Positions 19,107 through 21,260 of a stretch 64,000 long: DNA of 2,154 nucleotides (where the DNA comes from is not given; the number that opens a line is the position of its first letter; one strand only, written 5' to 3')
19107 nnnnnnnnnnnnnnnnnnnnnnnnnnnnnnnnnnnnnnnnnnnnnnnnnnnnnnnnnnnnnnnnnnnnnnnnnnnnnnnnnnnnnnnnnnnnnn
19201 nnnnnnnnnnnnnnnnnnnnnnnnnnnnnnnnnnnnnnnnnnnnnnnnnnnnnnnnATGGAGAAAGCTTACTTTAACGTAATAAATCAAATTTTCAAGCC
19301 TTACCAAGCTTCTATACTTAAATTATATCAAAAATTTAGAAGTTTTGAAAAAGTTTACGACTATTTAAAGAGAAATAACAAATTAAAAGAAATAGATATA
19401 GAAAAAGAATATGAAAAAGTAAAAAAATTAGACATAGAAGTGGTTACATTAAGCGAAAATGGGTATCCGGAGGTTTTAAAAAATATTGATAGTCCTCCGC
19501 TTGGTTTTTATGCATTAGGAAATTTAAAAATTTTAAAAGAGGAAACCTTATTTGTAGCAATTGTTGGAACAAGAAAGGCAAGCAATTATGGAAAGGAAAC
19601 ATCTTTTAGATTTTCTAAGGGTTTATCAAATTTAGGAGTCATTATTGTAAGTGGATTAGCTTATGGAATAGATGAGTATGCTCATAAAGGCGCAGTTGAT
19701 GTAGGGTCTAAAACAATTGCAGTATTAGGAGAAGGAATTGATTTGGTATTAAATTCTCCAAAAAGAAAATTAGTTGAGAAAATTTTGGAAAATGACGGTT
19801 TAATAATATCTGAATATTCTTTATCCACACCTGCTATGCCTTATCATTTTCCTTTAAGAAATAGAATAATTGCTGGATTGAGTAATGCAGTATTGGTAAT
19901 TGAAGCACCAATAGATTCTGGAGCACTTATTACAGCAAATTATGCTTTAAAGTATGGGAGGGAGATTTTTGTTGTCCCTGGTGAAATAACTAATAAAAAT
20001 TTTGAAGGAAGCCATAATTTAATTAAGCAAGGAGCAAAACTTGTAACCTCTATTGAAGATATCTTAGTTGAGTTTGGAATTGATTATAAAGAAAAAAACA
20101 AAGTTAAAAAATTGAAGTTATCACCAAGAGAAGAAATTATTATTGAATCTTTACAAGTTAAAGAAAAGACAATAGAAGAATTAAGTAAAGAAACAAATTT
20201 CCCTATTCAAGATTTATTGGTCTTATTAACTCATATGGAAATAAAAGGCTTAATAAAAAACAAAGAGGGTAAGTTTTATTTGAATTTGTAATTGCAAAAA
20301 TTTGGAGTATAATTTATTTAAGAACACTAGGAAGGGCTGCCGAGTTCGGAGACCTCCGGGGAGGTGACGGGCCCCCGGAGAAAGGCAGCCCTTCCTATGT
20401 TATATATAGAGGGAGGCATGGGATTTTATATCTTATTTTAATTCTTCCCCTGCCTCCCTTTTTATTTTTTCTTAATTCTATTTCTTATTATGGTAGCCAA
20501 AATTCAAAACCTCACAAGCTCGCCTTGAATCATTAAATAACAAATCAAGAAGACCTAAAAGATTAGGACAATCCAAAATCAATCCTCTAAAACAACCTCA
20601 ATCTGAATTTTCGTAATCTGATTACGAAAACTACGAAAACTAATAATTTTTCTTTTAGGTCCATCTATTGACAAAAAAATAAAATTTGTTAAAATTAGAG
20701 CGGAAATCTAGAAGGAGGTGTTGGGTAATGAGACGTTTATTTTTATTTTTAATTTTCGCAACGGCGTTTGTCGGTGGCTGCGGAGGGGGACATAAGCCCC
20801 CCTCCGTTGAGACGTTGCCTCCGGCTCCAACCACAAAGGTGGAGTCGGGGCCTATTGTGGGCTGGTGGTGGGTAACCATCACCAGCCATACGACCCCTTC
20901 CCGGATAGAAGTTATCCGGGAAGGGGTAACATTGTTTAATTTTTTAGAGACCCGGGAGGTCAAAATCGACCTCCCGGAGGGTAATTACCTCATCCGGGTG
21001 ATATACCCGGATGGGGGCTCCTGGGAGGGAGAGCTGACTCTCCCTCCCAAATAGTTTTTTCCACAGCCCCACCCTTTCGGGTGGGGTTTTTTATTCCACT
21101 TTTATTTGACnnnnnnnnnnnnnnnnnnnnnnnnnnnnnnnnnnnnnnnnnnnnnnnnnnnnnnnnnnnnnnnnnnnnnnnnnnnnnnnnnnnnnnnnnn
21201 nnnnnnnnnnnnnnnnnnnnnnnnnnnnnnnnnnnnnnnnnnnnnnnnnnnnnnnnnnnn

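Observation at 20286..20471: Promoter-to-terminator unit encoding a GC-rich structured small RNA between dprA and the lipoprotein gene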

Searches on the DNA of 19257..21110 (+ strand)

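Call 4: search_rna_families(source=window, start=20200, end=20720, threshold=evalue, max_evalue=10, show_alignments=5)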
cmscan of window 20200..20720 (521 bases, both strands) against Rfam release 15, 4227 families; matches with E-value up to 10: 20.
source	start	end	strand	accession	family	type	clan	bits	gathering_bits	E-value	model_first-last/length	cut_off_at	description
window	20327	20397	-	RF03787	mir-2010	Gene; miRNA;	-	27.2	66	0.011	1-76/76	no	mir-2010 microRNA precursor family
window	20327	20466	+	RF01431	snoR135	Gene; snRNA; snoRNA; HACA-box;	-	22.8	45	0.026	1-143/143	no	small nucleolar RNA snoR135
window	20404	20465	+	RF03383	mir-1976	Gene; miRNA;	-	20.6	71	0.14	1-52/52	no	mir-1976 microRNA precursor family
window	20404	20465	+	RF04164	MIR1507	Gene; miRNA;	-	19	73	0.14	18-88/107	no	MIR1507 microRNA precursor family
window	20224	20358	+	RF02179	ST7-AS1_1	Gene; lncRNA;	-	18.1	45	8.3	1-117/117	no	ST7 antisense RNA 1 conserved region 1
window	20538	20616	-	RF00361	snoZ119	Gene; snRNA; snoRNA; CD-box;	-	17.3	70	3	1-98/98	no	Small nucleolar RNA Z119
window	20410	20511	-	RF02607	AbsR25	Gene; sRNA;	-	16.9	47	2.1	1-164/164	no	Acinetobacter sRNA 25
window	20688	20707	+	RF01326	CRISPR-DR13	Gene; CRISPR;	-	16.9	37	7.2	1-30/30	no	CRISPR RNA direct repeat element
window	20405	20463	+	RF00692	MIR171_2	Gene; miRNA;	CL00099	16.8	65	0.71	1-111/111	no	MIR171_2 microRNA precursor family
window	20415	20454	-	RF00376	HIV_GSL3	Cis-reg;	-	16.7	42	3.6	1-84/84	no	HIV gag stem loop 3 (GSL3)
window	20407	20462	+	RF03371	mir-4788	Gene; miRNA;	-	16.2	91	4.4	1-80/80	no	mir-4788 microRNA precursor family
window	20402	20468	+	RF04288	mir-9201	Gene; miRNA;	CL00147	16.1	95.5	1.6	1-81/81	no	mir-9201 microRNA precursor family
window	20407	20463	+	RF04083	MIR528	Gene; miRNA;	-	16.1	62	1.7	1-89/89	no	MIR528 microRNA precursor family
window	20397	20473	+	RF00690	MIR408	Gene; miRNA;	-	15.9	64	0.44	1-126/126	no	MIR408 microRNA precursor family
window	20397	20474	+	RF00908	MIR529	Gene; miRNA;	-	15.8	75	0.97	1-131/131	no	MIR529 microRNA precursor family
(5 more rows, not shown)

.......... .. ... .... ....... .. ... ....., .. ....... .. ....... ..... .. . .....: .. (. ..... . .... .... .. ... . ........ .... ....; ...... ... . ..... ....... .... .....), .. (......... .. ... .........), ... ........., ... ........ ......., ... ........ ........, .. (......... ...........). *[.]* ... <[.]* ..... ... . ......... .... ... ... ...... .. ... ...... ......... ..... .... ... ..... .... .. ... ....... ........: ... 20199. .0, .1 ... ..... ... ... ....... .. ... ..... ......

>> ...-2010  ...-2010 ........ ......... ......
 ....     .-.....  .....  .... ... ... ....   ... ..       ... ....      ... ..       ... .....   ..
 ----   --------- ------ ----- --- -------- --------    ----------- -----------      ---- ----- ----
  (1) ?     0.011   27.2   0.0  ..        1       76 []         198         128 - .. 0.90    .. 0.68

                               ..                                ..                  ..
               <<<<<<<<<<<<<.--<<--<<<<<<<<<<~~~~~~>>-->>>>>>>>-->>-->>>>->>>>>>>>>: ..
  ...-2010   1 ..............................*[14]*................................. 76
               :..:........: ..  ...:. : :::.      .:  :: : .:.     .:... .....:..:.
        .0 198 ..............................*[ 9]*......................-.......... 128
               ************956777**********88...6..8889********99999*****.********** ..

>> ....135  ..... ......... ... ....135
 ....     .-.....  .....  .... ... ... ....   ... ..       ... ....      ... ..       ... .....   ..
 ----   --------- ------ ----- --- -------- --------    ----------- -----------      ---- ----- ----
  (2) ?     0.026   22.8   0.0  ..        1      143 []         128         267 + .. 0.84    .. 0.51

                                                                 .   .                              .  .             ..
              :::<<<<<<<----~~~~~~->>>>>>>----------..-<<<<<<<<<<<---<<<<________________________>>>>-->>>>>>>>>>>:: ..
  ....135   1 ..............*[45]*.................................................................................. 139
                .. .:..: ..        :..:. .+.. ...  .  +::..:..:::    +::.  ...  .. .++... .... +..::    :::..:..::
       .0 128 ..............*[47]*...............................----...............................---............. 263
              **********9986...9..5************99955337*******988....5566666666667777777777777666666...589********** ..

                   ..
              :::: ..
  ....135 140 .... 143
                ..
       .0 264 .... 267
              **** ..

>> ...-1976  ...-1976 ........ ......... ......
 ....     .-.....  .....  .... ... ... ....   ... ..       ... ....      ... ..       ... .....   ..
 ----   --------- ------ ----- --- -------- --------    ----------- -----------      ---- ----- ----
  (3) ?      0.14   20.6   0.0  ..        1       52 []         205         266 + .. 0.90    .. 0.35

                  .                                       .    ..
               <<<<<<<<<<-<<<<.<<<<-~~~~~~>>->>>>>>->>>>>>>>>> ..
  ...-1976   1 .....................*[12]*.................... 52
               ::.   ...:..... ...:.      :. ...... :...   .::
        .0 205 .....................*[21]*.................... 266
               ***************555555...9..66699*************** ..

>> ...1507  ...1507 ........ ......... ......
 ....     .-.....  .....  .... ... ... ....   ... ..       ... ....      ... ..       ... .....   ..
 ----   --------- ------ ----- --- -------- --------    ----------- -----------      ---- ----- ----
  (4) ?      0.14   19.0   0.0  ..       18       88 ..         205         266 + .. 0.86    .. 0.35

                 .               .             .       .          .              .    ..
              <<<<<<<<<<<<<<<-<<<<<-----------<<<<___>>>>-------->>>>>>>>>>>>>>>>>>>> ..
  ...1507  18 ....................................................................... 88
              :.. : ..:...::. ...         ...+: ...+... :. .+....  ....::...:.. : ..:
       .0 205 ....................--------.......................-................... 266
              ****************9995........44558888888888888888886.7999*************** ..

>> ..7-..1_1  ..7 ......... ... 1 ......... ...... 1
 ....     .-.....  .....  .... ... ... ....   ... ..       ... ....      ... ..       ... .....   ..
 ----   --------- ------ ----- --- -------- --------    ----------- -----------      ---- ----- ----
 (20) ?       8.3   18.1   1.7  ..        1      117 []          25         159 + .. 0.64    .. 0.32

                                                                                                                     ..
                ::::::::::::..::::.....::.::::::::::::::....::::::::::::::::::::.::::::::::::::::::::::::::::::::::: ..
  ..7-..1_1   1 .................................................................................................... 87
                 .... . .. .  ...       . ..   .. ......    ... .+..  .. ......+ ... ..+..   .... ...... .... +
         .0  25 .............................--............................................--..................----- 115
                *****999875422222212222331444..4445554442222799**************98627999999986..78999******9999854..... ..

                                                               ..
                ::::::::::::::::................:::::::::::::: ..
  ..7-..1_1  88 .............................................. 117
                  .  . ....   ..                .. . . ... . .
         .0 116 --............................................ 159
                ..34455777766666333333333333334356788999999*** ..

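Call 56: build_rna_model(alignment_id=A7, structure=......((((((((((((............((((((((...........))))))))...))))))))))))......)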
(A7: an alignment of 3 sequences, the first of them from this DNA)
Model R1 built from alignment A7 (3 sequences, 78 columns); structure: as given.
model positions 77; base pairs 20; branch points 0; effective number of sequences 1.06; information 0.736 bits per position. Calibrated on 0.2 Mb of random sequence (short: E-values are rough).
structure used (alignment columns):
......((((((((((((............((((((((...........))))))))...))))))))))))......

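Call 59: search_with_rna_model(model_id=R1, sources=[window, L003, L004, L005, L006, L007, L008, L009, L010, L016, L017, L018, L019, L020], max_evalue=10, show_alignments=4)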
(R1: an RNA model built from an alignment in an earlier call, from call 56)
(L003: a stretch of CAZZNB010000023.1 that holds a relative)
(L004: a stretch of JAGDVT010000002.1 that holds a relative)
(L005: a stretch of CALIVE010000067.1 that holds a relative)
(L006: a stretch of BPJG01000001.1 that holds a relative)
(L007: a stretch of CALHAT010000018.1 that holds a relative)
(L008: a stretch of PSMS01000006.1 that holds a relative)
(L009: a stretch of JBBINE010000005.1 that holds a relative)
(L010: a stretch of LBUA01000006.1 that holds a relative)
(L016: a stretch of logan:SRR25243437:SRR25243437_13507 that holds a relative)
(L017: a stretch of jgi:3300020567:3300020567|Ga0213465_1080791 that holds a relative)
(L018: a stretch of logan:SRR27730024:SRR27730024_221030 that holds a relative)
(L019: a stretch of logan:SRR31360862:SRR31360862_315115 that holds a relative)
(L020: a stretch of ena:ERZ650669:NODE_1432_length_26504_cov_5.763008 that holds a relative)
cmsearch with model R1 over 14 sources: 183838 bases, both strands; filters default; matches with E-value up to 10: 3.
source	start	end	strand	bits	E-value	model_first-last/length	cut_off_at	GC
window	20324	20401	+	107.3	1.2e-24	1-77/77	no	0.64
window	20325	20401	-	24.3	0.002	1-77/77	no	0.65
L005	3016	3101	+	17.3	0.12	1-77/77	no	0.55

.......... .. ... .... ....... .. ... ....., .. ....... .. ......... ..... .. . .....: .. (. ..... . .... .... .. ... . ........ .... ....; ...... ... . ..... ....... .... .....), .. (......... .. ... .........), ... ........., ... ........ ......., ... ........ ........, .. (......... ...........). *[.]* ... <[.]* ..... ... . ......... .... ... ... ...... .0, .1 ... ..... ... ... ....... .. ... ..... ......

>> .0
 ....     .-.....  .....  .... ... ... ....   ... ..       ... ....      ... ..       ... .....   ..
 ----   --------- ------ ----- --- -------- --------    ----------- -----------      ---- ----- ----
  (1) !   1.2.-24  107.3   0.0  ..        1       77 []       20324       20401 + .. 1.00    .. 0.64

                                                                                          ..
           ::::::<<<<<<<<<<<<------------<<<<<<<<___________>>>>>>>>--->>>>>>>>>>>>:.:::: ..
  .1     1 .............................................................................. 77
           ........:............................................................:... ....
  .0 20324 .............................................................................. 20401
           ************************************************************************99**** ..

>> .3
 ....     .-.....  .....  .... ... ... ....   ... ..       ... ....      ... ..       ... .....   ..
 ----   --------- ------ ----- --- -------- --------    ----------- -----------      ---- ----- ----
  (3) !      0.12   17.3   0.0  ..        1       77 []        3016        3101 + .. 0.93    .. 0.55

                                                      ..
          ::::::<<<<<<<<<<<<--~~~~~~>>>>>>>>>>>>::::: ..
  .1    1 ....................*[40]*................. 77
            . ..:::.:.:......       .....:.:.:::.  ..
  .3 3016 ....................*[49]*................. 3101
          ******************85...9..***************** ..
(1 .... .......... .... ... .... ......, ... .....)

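Call 73: search_rna_families(sources=[L005, L017, L018, L019, L070, L013, L016], threshold=evalue, max_evalue=0.05)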
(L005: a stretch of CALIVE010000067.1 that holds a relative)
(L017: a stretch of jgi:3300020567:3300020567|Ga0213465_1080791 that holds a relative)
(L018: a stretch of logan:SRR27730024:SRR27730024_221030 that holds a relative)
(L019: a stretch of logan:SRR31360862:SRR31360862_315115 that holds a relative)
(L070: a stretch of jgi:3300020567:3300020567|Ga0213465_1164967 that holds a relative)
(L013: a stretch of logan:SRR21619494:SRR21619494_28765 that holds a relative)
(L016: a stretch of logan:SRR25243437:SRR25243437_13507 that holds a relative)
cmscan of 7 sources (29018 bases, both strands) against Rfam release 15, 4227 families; matches with E-value up to 0.05: 4.
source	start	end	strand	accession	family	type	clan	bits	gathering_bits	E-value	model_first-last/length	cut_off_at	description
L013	2004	2116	+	RF02344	ar14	Gene; sRNA;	-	38.8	58.8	0.00052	1-123/123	no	Alphaproteobacterial ar14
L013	2041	2119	+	RF01772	rnk_pseudo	Cis-reg; leader;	-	35.1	55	0.016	1-108/108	no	Pseudomonas rnk leader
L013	2037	2118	-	RF00516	ylbH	Cis-reg; leader;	-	28.3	50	0.023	1-122/122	no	ylbH leader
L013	2048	2117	+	RF02871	ncS54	Gene; sRNA;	-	26.7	43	0.032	1-79/79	no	Burkholderia sRNA 54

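Call 99: search_dna_similar(query=window:20300-21110:+, collection=phages, mode=distant, max_rows=5)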
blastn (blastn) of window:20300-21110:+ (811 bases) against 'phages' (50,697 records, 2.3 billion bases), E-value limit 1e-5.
No match.

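Call 100: search_dna_similar(query=window:20300-21110:+, collection=plasmids, mode=distant, max_rows=5)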
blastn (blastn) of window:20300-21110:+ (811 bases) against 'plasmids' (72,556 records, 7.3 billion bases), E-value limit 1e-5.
No match.
